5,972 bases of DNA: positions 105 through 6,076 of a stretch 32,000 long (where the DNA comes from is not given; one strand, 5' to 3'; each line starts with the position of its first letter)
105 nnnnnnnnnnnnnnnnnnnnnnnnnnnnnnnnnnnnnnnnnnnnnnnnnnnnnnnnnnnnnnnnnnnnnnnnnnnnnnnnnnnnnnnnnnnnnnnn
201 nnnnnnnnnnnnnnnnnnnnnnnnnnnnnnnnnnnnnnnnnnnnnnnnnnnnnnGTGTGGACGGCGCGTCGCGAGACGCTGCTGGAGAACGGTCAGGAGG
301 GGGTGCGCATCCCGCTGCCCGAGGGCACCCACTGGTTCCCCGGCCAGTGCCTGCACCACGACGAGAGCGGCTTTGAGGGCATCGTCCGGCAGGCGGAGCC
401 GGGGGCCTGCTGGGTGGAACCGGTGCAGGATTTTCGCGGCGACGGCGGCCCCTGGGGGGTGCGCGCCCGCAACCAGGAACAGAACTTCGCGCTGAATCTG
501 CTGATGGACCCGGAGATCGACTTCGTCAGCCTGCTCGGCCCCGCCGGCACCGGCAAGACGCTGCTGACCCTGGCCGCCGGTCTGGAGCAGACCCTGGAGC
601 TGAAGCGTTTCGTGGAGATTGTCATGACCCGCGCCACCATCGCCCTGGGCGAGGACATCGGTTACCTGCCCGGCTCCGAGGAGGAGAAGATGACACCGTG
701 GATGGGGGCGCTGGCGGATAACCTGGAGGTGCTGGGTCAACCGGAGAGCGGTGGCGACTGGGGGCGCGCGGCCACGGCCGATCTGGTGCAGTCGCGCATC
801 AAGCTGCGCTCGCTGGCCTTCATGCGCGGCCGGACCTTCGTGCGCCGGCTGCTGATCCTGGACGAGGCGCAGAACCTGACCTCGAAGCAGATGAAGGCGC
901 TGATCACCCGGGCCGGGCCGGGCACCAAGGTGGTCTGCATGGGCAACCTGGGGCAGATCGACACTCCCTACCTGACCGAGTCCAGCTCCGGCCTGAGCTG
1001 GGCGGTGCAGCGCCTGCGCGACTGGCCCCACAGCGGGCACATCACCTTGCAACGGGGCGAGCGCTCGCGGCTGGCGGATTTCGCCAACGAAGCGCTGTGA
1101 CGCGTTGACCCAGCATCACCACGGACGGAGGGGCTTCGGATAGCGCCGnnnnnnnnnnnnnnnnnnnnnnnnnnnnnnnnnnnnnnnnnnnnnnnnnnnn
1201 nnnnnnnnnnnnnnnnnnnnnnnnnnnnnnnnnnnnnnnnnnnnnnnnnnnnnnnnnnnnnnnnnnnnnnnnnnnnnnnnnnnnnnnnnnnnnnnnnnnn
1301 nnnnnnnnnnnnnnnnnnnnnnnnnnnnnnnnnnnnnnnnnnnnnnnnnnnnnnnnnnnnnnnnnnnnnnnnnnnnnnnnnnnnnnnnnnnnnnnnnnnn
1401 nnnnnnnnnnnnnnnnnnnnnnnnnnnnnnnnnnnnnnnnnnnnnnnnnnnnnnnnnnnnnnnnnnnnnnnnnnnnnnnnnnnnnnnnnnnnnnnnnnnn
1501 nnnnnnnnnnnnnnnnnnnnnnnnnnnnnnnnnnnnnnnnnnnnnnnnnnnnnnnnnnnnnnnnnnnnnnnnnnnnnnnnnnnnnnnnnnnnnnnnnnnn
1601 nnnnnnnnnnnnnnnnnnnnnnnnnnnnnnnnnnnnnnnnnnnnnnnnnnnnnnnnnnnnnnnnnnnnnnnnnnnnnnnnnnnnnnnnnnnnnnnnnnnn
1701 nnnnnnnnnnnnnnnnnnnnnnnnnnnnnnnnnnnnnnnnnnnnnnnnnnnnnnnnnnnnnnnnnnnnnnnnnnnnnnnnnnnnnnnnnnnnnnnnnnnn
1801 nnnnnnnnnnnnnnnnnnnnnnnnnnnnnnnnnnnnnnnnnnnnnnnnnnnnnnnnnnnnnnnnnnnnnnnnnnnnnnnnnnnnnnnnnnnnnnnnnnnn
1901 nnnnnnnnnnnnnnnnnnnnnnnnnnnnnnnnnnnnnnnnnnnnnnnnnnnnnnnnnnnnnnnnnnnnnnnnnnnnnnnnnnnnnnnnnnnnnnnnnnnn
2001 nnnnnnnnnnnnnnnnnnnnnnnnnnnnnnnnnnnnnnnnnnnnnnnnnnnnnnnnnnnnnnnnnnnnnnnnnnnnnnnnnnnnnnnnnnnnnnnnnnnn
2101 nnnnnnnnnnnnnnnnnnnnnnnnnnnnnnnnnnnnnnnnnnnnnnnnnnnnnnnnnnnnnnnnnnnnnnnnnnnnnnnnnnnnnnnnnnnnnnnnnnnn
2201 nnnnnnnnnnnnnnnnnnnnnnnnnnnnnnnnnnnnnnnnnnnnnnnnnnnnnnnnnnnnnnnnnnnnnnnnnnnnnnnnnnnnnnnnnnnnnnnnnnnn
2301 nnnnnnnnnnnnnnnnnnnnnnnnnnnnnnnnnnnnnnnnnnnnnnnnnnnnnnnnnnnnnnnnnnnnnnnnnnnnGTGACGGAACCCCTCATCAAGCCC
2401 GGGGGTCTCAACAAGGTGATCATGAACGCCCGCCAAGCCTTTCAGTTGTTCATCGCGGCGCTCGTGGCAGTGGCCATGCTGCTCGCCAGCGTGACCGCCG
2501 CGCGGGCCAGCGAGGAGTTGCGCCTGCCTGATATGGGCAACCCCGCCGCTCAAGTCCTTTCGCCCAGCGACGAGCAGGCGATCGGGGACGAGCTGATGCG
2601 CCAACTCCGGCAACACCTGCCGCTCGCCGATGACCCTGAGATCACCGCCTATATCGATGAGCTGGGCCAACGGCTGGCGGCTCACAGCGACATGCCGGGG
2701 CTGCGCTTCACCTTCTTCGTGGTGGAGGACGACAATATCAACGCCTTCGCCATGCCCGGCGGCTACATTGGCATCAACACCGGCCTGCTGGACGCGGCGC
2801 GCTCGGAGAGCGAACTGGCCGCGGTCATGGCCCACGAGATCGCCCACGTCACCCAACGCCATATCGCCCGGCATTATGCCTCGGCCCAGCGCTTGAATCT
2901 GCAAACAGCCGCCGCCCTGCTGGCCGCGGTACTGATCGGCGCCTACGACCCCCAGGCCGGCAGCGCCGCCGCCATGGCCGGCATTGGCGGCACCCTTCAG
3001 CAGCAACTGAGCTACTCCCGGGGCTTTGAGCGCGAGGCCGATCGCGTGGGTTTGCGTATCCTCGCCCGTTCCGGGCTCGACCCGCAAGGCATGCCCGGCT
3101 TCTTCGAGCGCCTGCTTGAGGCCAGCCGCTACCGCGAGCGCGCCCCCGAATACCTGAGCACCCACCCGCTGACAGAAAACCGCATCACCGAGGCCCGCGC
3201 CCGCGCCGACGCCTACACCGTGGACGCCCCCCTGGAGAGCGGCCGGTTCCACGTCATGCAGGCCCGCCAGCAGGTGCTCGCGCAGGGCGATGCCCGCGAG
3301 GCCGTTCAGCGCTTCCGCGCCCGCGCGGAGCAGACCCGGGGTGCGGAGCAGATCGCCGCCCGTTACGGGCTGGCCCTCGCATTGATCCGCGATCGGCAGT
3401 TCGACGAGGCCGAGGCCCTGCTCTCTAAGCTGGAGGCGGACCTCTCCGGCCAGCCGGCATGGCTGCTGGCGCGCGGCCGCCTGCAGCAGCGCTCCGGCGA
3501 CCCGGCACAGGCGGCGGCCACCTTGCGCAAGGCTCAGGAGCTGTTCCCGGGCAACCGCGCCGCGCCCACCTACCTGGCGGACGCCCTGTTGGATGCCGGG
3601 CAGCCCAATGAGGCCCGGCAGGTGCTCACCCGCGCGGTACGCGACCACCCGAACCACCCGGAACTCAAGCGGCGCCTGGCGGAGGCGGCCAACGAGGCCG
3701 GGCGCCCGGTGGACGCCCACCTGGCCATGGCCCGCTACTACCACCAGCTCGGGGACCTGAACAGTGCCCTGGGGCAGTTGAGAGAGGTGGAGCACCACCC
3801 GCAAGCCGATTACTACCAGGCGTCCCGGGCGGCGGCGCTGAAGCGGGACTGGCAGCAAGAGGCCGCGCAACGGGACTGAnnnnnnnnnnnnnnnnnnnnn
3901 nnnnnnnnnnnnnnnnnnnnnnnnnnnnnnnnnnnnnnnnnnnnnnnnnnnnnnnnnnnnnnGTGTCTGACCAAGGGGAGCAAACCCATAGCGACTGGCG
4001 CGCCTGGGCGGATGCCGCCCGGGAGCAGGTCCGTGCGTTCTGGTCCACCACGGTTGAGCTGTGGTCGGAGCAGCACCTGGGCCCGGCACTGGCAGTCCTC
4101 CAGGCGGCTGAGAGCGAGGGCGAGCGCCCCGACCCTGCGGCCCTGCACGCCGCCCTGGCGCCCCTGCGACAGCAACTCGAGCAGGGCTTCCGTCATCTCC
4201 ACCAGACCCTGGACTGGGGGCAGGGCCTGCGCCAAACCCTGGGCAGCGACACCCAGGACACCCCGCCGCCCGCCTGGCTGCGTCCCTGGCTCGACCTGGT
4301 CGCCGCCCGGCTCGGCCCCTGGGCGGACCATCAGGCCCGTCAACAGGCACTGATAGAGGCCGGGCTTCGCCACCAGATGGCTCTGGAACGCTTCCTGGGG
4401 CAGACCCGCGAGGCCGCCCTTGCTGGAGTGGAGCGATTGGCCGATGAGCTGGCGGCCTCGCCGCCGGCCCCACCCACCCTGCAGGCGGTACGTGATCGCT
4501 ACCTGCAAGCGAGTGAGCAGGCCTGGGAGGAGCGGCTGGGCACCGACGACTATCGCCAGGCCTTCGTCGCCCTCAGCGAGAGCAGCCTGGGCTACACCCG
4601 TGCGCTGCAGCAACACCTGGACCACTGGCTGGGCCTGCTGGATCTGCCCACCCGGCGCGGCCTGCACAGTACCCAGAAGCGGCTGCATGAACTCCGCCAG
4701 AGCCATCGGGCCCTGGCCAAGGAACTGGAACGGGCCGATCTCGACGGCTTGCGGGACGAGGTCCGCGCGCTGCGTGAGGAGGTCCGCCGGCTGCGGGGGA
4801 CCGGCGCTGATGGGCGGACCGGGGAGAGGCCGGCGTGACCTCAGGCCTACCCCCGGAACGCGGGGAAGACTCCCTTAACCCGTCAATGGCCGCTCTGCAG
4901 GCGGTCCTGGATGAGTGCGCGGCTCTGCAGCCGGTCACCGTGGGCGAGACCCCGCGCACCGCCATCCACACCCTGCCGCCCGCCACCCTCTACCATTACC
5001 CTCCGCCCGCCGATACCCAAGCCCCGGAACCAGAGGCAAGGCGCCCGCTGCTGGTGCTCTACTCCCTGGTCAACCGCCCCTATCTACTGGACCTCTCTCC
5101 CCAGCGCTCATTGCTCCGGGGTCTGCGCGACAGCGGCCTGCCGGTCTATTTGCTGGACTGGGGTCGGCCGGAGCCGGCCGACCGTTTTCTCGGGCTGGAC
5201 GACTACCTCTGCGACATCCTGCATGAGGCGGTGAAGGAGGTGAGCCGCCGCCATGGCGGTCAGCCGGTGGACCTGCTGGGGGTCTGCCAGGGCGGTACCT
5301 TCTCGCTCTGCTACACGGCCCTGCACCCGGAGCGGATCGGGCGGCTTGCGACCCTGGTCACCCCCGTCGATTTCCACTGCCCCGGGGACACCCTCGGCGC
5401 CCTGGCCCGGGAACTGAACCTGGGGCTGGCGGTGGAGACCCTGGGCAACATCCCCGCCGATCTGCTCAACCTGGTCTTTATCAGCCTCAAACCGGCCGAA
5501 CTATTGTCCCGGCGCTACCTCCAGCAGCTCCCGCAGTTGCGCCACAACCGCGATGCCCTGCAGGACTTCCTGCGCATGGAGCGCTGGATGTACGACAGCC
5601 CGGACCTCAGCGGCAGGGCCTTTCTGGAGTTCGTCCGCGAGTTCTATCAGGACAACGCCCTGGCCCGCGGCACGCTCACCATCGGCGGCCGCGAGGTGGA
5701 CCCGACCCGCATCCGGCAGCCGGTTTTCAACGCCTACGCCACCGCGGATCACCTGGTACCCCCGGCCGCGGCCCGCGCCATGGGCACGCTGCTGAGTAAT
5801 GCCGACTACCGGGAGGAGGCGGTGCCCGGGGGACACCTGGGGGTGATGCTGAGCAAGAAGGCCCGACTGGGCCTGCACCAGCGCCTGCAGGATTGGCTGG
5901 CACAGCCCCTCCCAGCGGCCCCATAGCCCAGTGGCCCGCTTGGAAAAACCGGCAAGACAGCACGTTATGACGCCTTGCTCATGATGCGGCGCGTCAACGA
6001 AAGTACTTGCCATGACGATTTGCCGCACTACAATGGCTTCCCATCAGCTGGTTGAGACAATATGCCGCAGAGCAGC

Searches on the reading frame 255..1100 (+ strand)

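Call 48: search_protein_families(library=pfam, proteins=[window:255-1100:+], max_evalue=0.00001)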
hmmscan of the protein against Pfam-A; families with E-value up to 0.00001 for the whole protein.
window:255-1100:+ (281 aa): 3 families
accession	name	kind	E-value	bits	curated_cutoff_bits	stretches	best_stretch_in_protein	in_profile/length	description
PF02562.22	PhoH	-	1.3e-44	152.6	27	1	69-269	2-190/205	PhoH-like protein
PF13604.12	AAA_30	-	6.7e-08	32.9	27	1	73-235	3-128/191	AAA domain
PF13401.12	AAA_22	-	6.1e-06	27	27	0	90-219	7-107/130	AAA domain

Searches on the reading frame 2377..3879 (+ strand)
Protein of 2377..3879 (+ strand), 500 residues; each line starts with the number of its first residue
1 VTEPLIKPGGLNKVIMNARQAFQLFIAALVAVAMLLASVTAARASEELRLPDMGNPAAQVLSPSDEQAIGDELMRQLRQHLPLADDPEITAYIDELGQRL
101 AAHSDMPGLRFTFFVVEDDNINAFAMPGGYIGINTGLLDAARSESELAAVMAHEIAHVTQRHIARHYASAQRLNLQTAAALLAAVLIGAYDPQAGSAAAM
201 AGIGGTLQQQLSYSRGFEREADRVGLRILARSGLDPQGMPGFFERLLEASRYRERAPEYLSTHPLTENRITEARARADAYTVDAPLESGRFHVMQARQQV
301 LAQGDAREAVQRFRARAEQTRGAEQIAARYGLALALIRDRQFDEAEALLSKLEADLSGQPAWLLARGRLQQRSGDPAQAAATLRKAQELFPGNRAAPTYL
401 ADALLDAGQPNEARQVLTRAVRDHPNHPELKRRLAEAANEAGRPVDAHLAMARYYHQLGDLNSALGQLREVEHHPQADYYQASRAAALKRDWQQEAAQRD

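Call 7: search_protein_families(library=pfam, proteins=[window:2377-3879:+])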
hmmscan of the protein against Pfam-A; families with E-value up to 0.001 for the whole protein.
window:2377-3879:+ (500 aa): 13 families
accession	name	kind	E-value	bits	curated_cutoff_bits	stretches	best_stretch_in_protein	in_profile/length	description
PF01435.24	Peptidase_M48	-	9.2e-40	136.9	20.3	1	90-276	4-185/186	Peptidase family M48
PF14559.12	TPR_19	-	4.5e-16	59.4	25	2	373-432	4-63/68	Tetratricopeptide repeat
PF13428.12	TPR_14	-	4.1e-12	45.9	23.5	1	399-437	6-44/44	Tetratricopeptide repeat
PF07719.23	TPR_2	-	1.3e-10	40.9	27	0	362-393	3-34/34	Tetratricopeptide repeat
PF12895.13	ANAPC3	-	5.5e-08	33.4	27.2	0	340-419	3-81/82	Anaphase-promoting complex, cyclosome, subunit 3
PF13432.12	TPR_16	-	1.3e-07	32.4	32.7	1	400-455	3-58/65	Tetratricopeptide repeat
PF13181.12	TPR_8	-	3.6e-07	30.3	25.7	0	365-392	6-33/34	Tetratricopeptide repeat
PF13174.12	TPR_6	-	2.6e-06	28.2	26.3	0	399-427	5-33/33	Tetratricopeptide repeat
PF00515.34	TPR_1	-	1.4e-05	25.2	27.8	0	364-393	5-34/34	Tetratricopeptide repeat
PF23914.1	TPR_CcmH_CycH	-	3.3e-05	24.2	42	1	347-449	38-142/158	Cytochrome c-type biogenesis protein H TPR domain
PF25058.1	ARM_TT21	-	4.5e-05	23.9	27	0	359-486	6-134/155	Tetratricopeptide repeat protein 21 ARM repeat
PF13429.12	TPR_15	-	0.00011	22.2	26.2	1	340-447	124-233/280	Tetratricopeptide repeat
PF25063.1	ARM_TT21_C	-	0.00045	20.6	35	0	301-435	69-205/209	Tetratricopeptide repeat protein 21 C-terminal ARM domain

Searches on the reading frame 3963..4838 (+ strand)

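Call 7: search_protein_families(library=pfam, proteins=[window:3963-4838:+])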
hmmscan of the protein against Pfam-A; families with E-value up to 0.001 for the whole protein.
window:3963-4838:+ (291 aa): 1 family
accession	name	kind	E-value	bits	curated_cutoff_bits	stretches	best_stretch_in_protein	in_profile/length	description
PF09712.15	PHA_synth_III_E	-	1.6e-16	60.9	25.7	1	116-251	172-310/311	Poly(R)-hydroxyalkanoic acid synthase subunit (PHA_synth_III_E)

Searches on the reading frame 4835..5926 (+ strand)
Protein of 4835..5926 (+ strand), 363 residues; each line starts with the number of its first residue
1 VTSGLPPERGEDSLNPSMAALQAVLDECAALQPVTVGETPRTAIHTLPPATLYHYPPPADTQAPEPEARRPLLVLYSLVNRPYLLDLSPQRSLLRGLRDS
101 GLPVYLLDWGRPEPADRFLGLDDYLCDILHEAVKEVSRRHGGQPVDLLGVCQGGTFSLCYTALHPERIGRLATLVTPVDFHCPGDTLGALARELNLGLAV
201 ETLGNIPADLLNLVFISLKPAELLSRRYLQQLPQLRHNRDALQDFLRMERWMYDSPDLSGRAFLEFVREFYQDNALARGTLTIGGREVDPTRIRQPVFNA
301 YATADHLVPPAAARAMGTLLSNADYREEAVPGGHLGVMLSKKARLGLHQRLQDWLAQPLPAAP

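Call 7: search_protein_families(library=pfam, proteins=[window:4835-5926:+])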
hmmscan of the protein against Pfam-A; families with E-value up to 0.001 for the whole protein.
window:4835-5926:+ (363 aa): 3 families
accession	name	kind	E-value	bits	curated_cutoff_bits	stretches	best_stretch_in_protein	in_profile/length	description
PF00561.26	Abhydrolase_1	-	6.4e-14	52.6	25.8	1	90-338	16-242/245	alpha/beta hydrolase fold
PF11339.14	DUF3141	-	1.3e-06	27.8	29.7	1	100-313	99-317/582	Protein of unknown function (DUF3141)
PF12146.15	Hydrolase_4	-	0.00016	21.5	27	0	96-326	26-223/239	Serine aminopeptidase, S33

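Call 9: find_related_loci(query=window:4835-5926:+, collection=genome_contigs, flank=6000)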
Query window:4835-5926:+ (363 aa) in genome_contigs; peptide patterns used: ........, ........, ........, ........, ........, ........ (x = any residue, [..] = any of these).
125 stretches matched a pattern; 20 encode a relative of the query (tblastn E <= 1e-3); 20 distinct loci.
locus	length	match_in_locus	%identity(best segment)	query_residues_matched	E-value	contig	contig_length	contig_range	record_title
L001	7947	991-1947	54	27-359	2e-104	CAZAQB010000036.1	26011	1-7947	MAG TPA_asm: uncultured Ectothiorhodospiraceae bacterium isolate SRP141376_co3_265 genome assembly, contig: NODE_4967_le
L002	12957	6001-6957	50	34-359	4e-102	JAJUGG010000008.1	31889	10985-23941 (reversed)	MAG: Ectothiorhodospiraceae bacterium isolate bin31 k141_335940_length_31889_cov_158.4609, whole genome shotgun sequence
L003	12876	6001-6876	55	64-357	2e-91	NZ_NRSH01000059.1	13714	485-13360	Halorhodospira neutriphila strain DSM 15116 scaffold0059, whole genome shotgun sequence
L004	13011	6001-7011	48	12-355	5e-91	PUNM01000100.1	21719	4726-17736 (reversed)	MAG: Ectothiorhodospiraceae bacterium isolate B1Sed10_188R1 B1-Sed10-C2309, whole genome shotgun sequence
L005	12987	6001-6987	43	21-355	2e-85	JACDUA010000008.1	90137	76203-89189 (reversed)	Ectothiorhodospiraceae bacterium WFHF3C12 scaffold_8, whole genome shotgun sequence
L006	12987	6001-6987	45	19-355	3e-78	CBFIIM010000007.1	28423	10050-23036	MAG: Spiribacter sp. isolate Co_bin_778_strict genome assembly, contig: Co_bin_778_strict_c7, whole genome shotgun seque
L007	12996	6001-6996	45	13-355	2e-77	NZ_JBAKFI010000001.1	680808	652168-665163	Spiribacter onubensis strain ag22IC4-221 NODE_1_length_680808_cov_119.112117, whole genome shotgun sequence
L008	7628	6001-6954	43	34-355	7e-73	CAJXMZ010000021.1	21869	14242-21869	MAG TPA_asm: uncultured Ectothiorhodospiraceae bacterium isolate SRR4030052_bin.29_MetaBAT_v2.12.1_MAG genome assembly,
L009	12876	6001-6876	46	71-357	4e-72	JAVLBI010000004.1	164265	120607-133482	MAG: Spiribacter sp. isolate Uz-K11-04 NODE_4_length_164265_cov_35.631459, whole genome shotgun sequence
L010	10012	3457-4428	44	21-355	5e-72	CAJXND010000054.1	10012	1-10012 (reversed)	MAG TPA_asm: uncultured Ectothiorhodospiraceae bacterium isolate SRR4030052_bin.22_MetaBAT_v2.12.1_MAG genome assembly,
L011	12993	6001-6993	42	17-355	4e-71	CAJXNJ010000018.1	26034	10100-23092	MAG TPA_asm: uncultured Ectothiorhodospiraceae bacterium isolate SRR4030062_bin.35_MetaBAT_v2.12.1_MAG genome assembly,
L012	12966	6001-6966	46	21-355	2e-70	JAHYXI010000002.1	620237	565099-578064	UNVERIFIED_CONTAM: Spiribacter pallidus strain SP10B NODE_2_length_620237_cov_151.101675, whole genome shotgun sequence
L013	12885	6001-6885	46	50-355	3e-70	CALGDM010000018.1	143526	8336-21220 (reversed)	MAG TPA_asm: uncultured Spiribacter sp. isolate SRR6193124_bin.105_CONCOCT_v1.1_MAG genome assembly, contig: ERZ534239.1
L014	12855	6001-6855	41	71-357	6e-68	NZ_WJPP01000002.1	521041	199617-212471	Spiribacter salilacus strain C176 scaffold_2, whole genome shotgun sequence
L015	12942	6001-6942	45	39-356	9e-65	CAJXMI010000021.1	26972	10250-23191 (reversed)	MAG TPA_asm: uncultured Spiribacter sp. isolate SRR4030052_bin.5_MetaBAT_v2.12.1_MAG genome assembly, contig: NODE_491_l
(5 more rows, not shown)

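Call 17: find_related_loci(query=window:4835-5926:+, collection=metagenome_contigs, flank=3000)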
Query window:4835-5926:+ (363 aa) in metagenome_contigs; peptide patterns used: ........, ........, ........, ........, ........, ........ (x = any residue, [..] = any of these).
128 stretches matched a pattern; 21 encode a relative of the query (tblastn E <= 1e-3); 21 distinct loci.
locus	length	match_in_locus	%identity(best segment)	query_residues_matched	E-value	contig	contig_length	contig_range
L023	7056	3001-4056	72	10-361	2e-162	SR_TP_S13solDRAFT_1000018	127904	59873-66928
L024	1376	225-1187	53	27-357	3e-112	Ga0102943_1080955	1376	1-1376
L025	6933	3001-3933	50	39-355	8e-99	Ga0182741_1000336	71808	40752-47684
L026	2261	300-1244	47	33-355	6e-97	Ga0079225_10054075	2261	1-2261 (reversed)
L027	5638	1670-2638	49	21-355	7e-86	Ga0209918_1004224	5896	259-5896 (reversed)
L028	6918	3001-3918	46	39-355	5e-77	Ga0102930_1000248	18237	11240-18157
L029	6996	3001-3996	42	17-355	5e-73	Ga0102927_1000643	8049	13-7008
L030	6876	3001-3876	46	71-357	2e-72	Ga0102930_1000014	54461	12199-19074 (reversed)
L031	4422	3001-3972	44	21-355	2e-72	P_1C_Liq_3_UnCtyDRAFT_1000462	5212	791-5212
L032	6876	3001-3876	46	71-357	2e-72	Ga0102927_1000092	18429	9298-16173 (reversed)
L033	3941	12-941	43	39-355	3e-71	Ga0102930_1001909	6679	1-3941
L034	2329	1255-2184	44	39-355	2e-72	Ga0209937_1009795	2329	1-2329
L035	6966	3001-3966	46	21-355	9e-71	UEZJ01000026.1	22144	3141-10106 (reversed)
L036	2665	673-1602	44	39-355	9e-72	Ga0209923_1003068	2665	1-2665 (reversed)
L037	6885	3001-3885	46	50-355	1e-70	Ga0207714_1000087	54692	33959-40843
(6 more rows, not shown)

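Call 69: search_protein_families(library=pfam, proteins=[L007:7012-7935:+, L006:8580-9758:-], max_evalue=0.00001)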
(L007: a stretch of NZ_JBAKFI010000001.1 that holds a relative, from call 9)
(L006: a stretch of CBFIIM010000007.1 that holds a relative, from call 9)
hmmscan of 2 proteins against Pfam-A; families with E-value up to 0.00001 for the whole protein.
L007:7012-7935:+ (307 aa): 2 families
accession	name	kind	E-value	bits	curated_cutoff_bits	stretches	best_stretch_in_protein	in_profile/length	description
PF00294.29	PfkB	-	4e-69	233.7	25.8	1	1-296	1-301/302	pfkB family carbohydrate kinase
PF08543.17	Phos_pyr_kin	-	3.6e-13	49.9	27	1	163-277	104-224/246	Phosphomethylpyrimidine kinase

L006:8580-9758:- (392 aa): 3 families
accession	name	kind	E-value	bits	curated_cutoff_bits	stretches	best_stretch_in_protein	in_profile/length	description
PF00108.29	Thiolase_N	-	1.8e-107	359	26.4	1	4-263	1-260/260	Thiolase, N-terminal domain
PF02803.24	Thiolase_C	-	6.7e-54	181.2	27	1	271-392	2-123/123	Thiolase, C-terminal domain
PF00109.32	ketoacyl-synt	-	6.6e-07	29.6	20.8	1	75-120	161-206/252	Beta-ketoacyl synthase, N-terminal domain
